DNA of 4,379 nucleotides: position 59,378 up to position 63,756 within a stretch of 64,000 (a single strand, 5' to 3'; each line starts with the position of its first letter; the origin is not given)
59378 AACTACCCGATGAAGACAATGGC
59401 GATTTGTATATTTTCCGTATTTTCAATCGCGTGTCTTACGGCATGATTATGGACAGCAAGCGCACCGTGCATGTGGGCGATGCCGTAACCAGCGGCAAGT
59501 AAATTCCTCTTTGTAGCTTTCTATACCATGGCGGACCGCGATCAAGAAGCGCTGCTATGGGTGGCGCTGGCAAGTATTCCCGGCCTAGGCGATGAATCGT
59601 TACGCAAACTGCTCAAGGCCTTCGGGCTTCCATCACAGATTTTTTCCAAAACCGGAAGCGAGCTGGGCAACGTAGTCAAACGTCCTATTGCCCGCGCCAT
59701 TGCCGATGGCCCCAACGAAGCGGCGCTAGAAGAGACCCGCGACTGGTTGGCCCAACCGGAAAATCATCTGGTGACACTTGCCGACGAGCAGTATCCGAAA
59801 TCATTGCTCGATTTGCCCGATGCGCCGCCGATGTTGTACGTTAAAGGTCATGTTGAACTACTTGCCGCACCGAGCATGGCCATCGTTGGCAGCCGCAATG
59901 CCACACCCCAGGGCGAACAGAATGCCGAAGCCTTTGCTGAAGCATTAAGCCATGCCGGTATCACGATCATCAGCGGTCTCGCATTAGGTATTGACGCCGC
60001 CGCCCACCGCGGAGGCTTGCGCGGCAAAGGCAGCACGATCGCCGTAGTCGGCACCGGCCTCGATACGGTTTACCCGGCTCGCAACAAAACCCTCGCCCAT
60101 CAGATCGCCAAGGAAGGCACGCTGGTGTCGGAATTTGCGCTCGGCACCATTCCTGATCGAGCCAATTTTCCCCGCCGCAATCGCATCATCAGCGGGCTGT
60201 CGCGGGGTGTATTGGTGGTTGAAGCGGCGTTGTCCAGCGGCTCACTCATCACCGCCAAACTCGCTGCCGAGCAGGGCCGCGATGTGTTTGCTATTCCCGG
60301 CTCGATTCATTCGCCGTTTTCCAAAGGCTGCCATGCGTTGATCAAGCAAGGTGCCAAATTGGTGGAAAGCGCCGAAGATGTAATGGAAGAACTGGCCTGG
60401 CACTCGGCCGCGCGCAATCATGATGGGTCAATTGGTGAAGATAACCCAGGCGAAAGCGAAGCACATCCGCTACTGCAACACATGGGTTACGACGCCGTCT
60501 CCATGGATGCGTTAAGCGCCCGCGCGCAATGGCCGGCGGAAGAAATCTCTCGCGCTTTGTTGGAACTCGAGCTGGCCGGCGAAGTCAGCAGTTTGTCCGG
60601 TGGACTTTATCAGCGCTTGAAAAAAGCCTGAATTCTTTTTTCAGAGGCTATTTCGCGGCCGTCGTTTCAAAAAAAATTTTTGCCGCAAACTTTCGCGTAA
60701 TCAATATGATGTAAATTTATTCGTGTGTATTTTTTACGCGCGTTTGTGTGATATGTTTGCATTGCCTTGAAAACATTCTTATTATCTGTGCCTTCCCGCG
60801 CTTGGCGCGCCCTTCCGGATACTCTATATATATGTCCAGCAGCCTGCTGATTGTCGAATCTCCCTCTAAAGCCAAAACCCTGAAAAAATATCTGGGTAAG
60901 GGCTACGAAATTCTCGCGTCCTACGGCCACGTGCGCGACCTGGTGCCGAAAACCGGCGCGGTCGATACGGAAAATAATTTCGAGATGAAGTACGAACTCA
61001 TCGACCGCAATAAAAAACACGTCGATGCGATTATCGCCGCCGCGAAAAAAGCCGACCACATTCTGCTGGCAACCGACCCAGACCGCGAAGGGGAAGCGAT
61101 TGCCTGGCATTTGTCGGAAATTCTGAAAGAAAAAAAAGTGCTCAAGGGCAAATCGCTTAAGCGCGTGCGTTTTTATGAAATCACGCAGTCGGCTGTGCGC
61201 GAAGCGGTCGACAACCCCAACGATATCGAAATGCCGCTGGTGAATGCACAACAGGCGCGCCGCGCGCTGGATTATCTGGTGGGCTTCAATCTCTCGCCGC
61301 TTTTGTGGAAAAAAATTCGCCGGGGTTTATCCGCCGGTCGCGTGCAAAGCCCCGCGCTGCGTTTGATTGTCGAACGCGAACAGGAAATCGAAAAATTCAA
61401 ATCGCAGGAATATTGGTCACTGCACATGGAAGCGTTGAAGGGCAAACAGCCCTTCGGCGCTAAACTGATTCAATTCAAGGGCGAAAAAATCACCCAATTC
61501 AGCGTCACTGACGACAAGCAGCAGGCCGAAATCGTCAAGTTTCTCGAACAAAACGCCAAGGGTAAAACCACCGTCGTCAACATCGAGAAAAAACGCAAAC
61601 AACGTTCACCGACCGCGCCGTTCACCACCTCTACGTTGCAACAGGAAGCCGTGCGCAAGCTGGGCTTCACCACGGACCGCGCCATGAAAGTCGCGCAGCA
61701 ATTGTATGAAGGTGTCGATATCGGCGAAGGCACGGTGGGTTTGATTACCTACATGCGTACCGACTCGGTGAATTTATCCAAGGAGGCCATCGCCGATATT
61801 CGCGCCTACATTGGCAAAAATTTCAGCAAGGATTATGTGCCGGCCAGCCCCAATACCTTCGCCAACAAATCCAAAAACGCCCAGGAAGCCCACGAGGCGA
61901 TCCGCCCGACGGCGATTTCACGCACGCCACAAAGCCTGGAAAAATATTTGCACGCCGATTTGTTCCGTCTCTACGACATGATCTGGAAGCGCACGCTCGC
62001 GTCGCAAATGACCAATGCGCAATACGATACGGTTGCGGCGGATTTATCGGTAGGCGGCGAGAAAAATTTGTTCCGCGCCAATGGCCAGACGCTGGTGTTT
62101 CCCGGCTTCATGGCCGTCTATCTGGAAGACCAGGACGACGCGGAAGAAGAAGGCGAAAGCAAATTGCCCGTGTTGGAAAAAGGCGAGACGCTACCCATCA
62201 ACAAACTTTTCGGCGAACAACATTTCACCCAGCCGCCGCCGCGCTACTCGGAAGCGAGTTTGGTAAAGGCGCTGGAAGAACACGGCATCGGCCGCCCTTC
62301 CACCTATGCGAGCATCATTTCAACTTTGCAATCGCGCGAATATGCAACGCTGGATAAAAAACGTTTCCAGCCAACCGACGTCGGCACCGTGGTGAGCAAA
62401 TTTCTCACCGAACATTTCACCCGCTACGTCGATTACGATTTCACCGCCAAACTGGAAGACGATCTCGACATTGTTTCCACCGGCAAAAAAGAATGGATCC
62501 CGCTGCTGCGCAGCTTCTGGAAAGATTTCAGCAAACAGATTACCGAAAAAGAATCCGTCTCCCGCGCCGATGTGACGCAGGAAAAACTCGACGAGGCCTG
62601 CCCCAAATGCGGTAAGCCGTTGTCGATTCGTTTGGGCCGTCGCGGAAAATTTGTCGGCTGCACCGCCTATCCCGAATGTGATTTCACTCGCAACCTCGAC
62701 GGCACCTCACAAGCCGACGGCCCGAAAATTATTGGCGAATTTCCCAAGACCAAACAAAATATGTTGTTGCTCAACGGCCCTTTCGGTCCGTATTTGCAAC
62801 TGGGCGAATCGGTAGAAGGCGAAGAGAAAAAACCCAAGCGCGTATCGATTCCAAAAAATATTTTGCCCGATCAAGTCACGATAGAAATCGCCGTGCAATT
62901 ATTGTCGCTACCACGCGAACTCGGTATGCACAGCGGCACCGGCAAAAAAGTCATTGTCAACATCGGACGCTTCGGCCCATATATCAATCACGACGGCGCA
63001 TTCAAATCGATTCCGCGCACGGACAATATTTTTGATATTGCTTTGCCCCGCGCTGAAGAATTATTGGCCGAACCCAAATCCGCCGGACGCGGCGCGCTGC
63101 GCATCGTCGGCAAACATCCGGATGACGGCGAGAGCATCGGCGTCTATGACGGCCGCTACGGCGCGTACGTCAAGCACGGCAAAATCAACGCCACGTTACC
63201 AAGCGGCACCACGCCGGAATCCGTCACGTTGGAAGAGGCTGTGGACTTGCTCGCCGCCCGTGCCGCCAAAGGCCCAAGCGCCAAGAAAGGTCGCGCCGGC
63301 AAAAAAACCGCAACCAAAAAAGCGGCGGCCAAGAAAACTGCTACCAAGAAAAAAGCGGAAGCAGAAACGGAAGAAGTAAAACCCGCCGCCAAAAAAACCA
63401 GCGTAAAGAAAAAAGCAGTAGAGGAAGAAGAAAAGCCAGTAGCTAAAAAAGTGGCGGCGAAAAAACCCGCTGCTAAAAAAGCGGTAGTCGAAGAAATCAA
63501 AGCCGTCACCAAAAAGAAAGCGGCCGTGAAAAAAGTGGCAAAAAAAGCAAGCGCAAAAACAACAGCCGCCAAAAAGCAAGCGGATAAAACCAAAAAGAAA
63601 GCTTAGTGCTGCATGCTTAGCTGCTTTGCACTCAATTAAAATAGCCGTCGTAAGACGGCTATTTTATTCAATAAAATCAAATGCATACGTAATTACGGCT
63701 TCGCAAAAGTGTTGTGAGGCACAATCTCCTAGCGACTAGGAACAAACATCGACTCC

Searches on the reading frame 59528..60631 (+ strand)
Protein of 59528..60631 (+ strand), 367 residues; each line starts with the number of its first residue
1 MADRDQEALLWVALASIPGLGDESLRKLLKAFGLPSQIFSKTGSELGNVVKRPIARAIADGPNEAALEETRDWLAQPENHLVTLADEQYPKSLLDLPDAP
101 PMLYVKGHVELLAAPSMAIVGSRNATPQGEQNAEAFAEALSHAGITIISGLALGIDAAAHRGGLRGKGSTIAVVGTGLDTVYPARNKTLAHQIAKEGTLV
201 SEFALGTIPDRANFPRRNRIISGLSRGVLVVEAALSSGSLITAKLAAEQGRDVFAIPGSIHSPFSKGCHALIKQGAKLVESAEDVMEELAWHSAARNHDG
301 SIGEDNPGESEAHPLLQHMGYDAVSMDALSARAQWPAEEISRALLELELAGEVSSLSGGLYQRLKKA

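Call 67: find_encoding_contigs(protein=window:59528-60631:+, flank=10000, max_places=2)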
Protein window:59528-60631:+ (367 aa): no gene with exactly this product is on record in the collection.

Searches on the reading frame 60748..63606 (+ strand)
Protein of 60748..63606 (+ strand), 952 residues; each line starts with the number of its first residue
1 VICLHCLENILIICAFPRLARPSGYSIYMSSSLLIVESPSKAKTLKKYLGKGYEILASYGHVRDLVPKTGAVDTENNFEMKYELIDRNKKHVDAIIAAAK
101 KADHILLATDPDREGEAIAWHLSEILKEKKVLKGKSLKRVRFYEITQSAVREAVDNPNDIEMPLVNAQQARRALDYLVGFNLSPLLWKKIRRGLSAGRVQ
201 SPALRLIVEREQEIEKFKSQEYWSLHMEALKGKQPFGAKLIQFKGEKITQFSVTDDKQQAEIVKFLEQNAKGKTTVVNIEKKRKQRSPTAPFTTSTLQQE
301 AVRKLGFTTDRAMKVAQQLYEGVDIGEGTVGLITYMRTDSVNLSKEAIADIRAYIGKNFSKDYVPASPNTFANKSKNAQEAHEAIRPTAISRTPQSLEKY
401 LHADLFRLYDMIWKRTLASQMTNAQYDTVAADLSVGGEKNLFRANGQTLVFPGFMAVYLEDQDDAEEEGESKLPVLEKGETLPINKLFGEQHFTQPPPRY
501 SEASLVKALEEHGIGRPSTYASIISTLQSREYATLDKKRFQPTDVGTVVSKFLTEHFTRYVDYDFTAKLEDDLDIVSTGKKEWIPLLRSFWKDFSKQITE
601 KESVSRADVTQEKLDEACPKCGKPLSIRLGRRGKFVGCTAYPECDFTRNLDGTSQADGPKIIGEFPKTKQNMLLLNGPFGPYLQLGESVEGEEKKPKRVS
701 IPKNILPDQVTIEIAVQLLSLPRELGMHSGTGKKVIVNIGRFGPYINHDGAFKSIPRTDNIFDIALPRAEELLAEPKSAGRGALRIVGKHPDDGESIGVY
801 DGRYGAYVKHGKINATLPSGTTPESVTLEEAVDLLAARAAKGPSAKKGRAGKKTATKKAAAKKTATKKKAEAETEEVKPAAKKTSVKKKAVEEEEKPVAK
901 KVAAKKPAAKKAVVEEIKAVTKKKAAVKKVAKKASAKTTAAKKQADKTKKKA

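Call 35: find_encoding_contigs(protein=window:60748-63606:+, flank=10000, max_places=5)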
Protein window:60748-63606:+ (952 aa): no gene with exactly this product is on record in the collection.
